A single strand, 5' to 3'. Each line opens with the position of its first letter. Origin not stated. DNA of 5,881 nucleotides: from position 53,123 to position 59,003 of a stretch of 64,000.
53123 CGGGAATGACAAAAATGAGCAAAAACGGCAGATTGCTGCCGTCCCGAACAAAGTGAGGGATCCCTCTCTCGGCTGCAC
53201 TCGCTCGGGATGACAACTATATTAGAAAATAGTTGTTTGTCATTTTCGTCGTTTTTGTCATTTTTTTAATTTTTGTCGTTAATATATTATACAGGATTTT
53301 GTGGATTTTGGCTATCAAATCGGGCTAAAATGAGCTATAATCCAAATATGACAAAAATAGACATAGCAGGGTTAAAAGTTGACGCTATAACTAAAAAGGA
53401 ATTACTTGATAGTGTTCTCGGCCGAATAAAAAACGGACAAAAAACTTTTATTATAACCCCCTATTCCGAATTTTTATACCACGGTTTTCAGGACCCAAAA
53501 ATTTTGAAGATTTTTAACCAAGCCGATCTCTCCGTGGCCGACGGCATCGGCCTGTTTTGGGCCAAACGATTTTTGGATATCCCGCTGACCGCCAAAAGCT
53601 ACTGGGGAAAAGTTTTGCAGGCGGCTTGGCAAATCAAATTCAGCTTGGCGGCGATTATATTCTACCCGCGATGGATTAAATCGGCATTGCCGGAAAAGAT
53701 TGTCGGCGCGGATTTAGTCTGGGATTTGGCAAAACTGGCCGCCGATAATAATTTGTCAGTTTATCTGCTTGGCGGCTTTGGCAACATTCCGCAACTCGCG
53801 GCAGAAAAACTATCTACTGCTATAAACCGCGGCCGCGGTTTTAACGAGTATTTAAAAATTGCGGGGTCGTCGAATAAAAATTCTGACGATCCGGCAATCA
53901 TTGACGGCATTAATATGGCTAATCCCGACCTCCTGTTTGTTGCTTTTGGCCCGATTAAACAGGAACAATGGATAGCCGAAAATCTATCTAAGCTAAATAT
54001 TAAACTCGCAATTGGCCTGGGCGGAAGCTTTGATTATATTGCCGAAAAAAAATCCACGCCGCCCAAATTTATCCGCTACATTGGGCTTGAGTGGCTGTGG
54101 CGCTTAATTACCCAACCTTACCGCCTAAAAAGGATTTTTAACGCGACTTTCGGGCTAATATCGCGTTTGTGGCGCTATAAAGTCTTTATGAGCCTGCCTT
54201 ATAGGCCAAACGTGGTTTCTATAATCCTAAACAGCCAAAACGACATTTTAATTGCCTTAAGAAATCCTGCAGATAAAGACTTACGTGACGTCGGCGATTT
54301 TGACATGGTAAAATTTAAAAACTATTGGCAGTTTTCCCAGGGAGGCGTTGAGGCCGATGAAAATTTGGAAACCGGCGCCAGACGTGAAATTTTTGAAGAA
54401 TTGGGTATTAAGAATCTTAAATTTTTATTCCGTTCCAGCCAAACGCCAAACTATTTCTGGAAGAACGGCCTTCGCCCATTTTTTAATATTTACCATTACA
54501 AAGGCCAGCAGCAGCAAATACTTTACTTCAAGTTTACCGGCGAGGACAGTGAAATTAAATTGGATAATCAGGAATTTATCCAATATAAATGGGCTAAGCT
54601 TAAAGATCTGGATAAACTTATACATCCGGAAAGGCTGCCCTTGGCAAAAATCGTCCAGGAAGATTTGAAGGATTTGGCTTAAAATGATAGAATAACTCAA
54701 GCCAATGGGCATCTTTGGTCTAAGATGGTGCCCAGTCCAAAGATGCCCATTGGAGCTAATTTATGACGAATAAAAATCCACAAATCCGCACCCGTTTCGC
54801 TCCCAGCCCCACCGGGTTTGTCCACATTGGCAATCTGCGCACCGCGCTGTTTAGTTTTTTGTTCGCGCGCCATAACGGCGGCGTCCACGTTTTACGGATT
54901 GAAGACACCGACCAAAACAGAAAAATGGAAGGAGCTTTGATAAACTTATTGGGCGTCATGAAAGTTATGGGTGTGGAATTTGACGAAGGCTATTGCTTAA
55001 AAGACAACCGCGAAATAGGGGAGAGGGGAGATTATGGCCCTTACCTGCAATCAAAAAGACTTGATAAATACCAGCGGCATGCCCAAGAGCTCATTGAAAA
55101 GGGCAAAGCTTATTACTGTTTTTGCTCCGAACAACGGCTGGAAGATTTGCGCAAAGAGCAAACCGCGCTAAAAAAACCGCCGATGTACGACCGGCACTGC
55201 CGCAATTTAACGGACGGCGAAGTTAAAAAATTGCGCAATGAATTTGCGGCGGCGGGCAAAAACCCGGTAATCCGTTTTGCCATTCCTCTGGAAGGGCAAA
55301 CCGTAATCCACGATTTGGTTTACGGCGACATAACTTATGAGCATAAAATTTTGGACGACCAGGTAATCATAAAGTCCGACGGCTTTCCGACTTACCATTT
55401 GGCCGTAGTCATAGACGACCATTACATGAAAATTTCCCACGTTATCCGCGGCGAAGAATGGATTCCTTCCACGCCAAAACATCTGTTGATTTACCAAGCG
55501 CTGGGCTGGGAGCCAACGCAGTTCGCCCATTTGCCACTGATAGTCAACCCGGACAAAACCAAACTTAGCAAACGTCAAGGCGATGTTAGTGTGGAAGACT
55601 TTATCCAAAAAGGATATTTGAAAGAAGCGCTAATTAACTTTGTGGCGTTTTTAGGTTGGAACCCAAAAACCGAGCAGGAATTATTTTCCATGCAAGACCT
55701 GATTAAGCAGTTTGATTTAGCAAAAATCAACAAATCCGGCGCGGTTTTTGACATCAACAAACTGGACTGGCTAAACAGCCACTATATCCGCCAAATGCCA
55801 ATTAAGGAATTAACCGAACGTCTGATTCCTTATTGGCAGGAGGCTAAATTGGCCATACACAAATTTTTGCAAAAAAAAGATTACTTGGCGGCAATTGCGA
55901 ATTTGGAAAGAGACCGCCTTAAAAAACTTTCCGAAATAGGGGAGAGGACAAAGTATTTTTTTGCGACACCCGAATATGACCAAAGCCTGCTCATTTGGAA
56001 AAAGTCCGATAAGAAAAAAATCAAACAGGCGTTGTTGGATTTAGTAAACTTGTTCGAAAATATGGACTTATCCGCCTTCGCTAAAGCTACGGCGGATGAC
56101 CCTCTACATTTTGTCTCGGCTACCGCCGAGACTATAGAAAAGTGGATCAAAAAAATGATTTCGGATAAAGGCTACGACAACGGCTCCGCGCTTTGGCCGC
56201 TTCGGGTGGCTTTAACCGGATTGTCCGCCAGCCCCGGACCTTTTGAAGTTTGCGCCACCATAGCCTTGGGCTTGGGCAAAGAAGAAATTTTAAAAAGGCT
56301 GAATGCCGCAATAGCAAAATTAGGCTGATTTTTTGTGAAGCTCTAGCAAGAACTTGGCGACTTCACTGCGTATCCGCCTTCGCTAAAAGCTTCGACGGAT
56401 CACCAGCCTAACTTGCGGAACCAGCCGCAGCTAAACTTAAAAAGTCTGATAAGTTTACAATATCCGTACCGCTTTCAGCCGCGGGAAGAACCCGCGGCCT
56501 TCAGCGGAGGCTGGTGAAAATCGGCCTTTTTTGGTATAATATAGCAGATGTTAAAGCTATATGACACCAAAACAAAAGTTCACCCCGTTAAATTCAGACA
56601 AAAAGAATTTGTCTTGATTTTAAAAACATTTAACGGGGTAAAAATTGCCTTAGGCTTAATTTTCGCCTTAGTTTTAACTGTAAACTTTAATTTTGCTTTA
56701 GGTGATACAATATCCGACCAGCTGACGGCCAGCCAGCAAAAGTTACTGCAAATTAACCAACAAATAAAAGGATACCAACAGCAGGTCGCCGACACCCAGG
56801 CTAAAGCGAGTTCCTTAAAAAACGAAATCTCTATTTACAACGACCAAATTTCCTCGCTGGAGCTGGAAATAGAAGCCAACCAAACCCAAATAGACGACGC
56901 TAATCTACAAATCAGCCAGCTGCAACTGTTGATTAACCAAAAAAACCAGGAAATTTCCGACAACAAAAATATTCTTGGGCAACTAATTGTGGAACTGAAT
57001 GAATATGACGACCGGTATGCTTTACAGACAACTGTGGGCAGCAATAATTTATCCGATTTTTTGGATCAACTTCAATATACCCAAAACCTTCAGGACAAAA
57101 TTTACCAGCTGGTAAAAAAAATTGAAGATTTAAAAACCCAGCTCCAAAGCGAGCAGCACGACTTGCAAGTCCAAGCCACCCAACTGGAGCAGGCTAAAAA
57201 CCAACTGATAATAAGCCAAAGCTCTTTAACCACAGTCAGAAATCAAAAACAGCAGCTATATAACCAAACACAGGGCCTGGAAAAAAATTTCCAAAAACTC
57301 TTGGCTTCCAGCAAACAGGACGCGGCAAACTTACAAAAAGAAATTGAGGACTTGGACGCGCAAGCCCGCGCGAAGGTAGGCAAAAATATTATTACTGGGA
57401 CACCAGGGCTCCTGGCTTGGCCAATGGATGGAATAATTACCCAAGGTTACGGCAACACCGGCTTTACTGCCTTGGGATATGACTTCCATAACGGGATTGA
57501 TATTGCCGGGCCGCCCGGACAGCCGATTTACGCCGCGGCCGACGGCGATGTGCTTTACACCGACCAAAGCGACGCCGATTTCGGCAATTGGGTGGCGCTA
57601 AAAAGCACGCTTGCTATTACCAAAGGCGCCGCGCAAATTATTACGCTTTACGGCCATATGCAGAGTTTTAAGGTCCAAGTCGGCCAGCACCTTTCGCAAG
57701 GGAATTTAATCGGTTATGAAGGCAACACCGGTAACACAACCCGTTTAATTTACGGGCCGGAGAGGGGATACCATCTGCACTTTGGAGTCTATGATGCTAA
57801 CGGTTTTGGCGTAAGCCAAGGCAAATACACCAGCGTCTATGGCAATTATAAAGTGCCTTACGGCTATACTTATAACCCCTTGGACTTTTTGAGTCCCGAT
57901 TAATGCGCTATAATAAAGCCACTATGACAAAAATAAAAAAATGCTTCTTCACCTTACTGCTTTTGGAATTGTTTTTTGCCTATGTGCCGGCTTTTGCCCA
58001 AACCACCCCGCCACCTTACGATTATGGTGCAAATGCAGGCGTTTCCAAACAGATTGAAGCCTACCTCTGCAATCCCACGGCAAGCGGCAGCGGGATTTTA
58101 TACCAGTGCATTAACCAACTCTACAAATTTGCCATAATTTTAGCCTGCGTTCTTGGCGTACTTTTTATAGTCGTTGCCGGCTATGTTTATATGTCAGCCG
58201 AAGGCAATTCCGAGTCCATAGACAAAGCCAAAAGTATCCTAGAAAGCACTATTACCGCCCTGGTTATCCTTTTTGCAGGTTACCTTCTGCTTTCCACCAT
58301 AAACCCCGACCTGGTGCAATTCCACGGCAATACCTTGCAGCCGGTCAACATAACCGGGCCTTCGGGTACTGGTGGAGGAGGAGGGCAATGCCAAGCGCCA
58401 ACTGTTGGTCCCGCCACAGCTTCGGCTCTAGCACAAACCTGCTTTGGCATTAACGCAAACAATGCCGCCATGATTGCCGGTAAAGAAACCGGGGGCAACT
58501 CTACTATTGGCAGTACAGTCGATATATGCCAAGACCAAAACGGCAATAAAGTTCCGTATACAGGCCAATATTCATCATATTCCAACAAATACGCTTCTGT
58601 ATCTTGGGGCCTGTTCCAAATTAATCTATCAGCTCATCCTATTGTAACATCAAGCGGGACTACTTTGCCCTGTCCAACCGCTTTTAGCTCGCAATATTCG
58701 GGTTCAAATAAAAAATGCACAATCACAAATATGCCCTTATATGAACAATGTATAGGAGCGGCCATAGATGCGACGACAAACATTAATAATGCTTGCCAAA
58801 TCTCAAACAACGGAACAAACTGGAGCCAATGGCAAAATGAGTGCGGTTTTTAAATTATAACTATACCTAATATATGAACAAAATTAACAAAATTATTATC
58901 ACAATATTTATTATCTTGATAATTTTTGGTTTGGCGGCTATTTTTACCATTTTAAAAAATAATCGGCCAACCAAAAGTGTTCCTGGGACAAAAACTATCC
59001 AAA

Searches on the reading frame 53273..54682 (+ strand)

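Call 98: search_protein_families(library=pfam, proteins=[window:53273-54682:+], max_evalue=0.0001)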
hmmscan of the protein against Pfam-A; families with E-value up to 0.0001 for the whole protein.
window:53273-54682:+ (469 aa): 2 families
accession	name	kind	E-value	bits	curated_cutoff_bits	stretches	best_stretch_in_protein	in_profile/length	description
PF03808.19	Glyco_tran_WecG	-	9e-40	136.7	27.4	1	129-288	12-167/168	Glycosyl transferase WecG/TagA/CpsF family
PF00293.34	NUDIX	-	1.3e-15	58.1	21.1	1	310-456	2-126/134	NUDIX domain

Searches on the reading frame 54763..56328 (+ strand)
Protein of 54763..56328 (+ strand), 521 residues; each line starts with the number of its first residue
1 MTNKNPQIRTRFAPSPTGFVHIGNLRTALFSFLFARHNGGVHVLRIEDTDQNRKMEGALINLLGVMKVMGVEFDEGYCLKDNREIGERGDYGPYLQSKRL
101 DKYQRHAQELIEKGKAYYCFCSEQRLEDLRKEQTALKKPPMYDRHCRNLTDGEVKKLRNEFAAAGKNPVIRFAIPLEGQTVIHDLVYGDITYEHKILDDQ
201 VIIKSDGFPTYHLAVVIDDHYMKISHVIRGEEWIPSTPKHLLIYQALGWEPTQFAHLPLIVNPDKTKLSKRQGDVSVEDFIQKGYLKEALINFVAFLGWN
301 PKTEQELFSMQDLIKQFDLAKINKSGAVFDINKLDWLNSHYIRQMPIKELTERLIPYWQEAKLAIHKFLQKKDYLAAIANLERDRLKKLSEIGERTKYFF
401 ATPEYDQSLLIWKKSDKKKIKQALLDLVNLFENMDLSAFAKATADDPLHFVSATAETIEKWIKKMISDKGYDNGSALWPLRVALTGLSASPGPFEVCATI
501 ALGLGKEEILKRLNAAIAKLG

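Call 98: search_protein_families(library=pfam, proteins=[window:54763-56328:+], max_evalue=0.0001)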
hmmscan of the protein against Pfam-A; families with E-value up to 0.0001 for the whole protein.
window:54763-56328:+ (521 aa): 2 families
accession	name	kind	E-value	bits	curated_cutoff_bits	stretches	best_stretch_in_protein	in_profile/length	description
PF00749.27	tRNA-synt_1c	-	5.4e-102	341.3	23.4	1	7-336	1-314/314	tRNA synthetases class I (E and Q), catalytic domain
PF19269.4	Anticodon_2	-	1.2e-23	84.5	23.6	1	349-517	1-141/141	Anticodon binding domain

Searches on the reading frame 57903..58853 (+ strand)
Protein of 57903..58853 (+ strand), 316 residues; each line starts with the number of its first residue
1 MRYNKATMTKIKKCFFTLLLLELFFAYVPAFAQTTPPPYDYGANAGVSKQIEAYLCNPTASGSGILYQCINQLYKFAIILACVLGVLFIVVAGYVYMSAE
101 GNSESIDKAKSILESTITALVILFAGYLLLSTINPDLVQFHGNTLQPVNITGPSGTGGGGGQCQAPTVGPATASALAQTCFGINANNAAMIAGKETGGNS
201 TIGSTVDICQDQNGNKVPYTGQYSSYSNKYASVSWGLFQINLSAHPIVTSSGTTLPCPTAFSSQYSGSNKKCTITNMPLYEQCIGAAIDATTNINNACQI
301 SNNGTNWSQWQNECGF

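Call 98: search_protein_families(library=pfam, proteins=[window:57903-58853:+], max_evalue=0.0001)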
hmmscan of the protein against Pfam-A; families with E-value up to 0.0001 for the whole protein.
window:57903-58853:+ (316 aa): 2 families
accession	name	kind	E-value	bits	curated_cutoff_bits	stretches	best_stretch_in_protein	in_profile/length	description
PF18895.5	T4SS_pilin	-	1.3e-06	28.8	26.6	1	66-126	5-64/71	Type IV secretion system pilin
PF18896.5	SLT_3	-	1.4e-05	25.9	27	1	227-310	36-87/89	Lysozyme like domain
